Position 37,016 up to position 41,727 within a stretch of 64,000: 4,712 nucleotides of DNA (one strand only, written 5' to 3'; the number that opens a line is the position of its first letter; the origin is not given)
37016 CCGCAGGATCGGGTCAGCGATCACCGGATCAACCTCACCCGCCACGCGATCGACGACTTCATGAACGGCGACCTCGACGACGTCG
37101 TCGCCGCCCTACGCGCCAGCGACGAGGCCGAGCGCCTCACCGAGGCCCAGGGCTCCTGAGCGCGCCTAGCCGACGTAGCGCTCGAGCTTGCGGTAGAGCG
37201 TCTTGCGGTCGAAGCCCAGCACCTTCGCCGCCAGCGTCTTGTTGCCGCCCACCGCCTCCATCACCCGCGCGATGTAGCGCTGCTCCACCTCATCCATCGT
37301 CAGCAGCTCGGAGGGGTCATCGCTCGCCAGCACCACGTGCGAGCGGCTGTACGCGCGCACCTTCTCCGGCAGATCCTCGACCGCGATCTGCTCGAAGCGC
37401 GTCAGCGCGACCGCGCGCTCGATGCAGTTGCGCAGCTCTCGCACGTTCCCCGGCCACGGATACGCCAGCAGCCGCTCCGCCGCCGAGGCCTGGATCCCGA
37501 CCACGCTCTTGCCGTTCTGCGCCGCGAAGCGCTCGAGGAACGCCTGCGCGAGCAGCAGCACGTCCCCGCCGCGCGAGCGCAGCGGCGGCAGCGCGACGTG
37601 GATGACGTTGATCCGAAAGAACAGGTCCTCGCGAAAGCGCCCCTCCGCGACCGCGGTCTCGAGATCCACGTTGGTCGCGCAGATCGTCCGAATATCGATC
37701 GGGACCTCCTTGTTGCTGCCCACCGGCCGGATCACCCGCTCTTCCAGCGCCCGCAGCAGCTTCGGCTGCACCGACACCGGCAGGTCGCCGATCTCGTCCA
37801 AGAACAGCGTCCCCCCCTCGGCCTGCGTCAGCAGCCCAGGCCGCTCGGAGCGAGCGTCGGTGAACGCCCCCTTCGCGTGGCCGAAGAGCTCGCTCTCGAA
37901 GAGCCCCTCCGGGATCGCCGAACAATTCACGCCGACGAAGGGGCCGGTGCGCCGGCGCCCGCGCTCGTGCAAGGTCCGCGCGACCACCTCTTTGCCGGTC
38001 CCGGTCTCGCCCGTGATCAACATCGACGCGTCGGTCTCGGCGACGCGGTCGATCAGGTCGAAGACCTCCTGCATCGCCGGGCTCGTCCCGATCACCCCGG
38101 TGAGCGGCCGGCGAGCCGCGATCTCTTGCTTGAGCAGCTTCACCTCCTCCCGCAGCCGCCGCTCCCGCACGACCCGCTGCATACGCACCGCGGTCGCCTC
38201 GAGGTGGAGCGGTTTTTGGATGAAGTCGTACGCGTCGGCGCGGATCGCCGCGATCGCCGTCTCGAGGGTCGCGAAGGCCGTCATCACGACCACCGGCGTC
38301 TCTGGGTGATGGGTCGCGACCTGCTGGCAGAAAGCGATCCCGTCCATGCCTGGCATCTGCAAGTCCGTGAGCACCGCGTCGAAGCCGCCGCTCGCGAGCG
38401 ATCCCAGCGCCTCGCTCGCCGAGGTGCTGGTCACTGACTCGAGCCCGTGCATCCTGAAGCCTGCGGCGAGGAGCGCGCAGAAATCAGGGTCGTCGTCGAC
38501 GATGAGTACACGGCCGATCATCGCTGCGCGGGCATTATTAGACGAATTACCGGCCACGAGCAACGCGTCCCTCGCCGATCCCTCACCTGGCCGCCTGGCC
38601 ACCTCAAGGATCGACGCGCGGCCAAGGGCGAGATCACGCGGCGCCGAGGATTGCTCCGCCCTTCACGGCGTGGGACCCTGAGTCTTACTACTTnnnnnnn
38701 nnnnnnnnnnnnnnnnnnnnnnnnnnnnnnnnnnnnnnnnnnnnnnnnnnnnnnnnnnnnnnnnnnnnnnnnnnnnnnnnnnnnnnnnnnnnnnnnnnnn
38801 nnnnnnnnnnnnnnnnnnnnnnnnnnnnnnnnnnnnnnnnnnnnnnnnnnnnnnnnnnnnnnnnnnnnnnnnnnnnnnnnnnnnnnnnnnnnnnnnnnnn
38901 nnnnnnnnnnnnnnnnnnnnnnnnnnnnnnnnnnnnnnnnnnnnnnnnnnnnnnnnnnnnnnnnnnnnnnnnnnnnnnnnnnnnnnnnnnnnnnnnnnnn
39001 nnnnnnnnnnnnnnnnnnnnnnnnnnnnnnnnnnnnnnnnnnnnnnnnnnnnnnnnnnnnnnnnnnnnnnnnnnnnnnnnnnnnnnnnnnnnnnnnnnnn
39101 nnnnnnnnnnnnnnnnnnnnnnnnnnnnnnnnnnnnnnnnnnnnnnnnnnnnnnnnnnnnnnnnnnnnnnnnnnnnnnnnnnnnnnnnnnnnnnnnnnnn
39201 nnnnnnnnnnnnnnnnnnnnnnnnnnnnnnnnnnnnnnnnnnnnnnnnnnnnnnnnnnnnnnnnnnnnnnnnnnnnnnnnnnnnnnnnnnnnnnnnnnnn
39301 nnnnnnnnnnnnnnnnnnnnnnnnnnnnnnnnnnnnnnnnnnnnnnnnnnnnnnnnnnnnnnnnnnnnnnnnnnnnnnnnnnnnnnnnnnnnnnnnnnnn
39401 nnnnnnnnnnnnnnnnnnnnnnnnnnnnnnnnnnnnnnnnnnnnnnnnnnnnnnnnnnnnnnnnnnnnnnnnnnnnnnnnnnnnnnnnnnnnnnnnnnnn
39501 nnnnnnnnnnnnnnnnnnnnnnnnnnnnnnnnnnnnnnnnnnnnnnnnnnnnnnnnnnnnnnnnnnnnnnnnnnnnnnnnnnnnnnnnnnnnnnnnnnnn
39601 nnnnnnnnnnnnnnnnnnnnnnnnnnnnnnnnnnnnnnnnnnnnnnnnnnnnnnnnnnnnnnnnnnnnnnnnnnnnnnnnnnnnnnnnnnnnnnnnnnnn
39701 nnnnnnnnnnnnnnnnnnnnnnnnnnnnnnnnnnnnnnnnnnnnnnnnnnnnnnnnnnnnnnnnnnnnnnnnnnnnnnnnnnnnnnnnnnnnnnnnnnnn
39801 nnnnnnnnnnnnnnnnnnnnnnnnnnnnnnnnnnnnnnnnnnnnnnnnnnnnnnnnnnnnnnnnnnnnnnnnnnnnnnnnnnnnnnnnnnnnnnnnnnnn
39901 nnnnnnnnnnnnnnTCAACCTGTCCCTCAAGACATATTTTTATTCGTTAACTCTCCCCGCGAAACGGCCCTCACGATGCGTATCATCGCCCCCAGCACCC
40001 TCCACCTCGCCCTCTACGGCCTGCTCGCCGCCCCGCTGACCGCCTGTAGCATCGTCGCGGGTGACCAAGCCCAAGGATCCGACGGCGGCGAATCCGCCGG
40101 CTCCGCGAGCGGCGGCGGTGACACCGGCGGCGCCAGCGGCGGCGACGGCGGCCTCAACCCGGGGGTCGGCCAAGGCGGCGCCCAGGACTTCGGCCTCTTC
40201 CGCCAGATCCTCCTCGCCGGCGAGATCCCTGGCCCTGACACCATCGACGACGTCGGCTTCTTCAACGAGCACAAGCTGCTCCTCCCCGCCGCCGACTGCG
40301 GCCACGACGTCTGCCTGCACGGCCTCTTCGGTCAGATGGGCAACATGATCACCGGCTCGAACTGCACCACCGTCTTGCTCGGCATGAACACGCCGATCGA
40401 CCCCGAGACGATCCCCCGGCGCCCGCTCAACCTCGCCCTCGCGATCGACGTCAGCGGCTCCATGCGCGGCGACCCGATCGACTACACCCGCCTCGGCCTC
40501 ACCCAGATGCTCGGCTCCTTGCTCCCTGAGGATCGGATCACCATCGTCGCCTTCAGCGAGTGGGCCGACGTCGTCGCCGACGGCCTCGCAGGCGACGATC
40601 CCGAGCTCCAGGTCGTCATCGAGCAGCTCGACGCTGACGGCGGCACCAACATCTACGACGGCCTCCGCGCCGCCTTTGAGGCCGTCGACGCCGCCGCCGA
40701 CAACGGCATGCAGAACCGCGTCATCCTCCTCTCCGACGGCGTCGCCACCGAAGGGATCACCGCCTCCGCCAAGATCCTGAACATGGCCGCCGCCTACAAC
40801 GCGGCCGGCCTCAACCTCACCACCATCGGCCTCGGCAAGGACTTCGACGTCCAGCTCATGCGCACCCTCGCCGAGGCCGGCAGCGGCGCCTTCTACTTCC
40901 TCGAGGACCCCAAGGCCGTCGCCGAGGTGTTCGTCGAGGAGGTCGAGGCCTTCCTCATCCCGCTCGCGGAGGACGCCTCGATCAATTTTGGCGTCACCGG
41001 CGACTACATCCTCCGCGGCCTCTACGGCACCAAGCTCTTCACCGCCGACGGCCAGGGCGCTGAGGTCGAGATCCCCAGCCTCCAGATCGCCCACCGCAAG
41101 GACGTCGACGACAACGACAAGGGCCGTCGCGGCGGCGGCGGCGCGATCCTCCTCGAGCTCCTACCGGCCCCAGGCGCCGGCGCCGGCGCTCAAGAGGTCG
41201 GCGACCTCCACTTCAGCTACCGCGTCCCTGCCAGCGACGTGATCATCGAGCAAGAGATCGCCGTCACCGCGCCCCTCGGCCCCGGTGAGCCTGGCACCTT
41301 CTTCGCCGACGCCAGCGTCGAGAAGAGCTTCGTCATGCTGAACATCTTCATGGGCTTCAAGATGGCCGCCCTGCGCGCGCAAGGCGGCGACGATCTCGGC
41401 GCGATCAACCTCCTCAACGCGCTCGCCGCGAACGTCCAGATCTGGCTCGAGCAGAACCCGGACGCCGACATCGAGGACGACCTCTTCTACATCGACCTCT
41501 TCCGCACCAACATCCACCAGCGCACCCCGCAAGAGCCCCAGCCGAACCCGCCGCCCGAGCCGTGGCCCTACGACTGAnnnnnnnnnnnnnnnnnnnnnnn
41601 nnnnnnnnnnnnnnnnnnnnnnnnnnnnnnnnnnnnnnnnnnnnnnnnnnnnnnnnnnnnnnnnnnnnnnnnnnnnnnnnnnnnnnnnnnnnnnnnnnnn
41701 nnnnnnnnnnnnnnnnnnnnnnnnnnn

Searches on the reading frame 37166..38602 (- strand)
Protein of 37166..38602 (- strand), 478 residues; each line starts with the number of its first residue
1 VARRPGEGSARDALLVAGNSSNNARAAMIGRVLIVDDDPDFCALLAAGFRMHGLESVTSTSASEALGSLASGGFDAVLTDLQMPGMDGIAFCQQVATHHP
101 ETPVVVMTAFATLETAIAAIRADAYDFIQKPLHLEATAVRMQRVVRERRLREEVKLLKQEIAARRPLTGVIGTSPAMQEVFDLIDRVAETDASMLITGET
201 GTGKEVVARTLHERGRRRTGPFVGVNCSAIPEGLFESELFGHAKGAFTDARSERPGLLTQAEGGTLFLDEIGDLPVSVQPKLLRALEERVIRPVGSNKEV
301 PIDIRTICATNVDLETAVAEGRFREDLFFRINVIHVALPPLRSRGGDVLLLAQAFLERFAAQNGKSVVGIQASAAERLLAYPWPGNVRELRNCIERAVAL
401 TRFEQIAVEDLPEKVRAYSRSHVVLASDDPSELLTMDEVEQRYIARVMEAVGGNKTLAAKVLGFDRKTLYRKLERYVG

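Call 54: search_protein_families(library=pfam, proteins=[window:37166-38602:-], max_evalue=0.001)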
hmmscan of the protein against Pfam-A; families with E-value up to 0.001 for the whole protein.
window:37166-38602:- (478 aa): 9 families
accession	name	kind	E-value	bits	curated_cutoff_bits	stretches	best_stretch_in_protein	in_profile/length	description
PF00158.32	Sigma54_activat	-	1.8e-69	233.2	20.2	1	170-336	1-167/168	Sigma-54 interaction domain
PF00072.30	Response_reg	-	2.4e-26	92.5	30.2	1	32-135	1-104/111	Response regulator receiver domain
PF25601.1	AAA_lid_14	-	6.8e-25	87.2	27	1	342-421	1-80/87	AAA+ ATPase lid domain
PF14532.12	Sigma54_activ_2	-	1.4e-20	74.4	25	1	171-341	1-138/138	Sigma-54 interaction domain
PF02954.25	HTH_8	-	3.8e-13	49.4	22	1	436-476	2-42/42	Bacterial regulatory protein, Fis family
PF07728.20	AAA_5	-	2.7e-08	34.4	22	1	194-306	2-110/139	AAA domain (dynein-related subfamily)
PF01078.27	Mg_chelatase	-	3.5e-05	23.8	20.3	0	252-311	96-157/207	Magnesium chelatase, subunit ChlI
PF13191.12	AAA_16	-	4.9e-05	24.3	32.6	1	176-246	8-85/167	AAA ATPase domain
PF07724.20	AAA_2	-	0.00018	22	27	1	192-317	4-130/166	AAA domain (Cdc48 subfamily)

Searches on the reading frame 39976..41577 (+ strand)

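Call 54: search_protein_families(library=pfam, proteins=[window:39976-41577:+], max_evalue=0.001)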
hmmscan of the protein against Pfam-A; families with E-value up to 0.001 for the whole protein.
window:39976-41577:+ (533 aa): 4 families
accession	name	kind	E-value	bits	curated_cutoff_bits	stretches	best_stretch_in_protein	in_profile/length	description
PF00092.34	VWA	-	1.9e-14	54.7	23.8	1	152-318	1-171/174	von Willebrand factor type A domain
PF13519.12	VWA_2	-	1.9e-13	51.4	27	1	154-255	2-106/107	von Willebrand factor type A domain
PF13768.12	VWA_3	-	7.9e-12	45.9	27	1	152-308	2-155/155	von Willebrand factor type A domain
PF05762.20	VWA_CoxE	-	2.3e-07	30.9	26.4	1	145-269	48-173/222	VWA domain containing CoxE-like protein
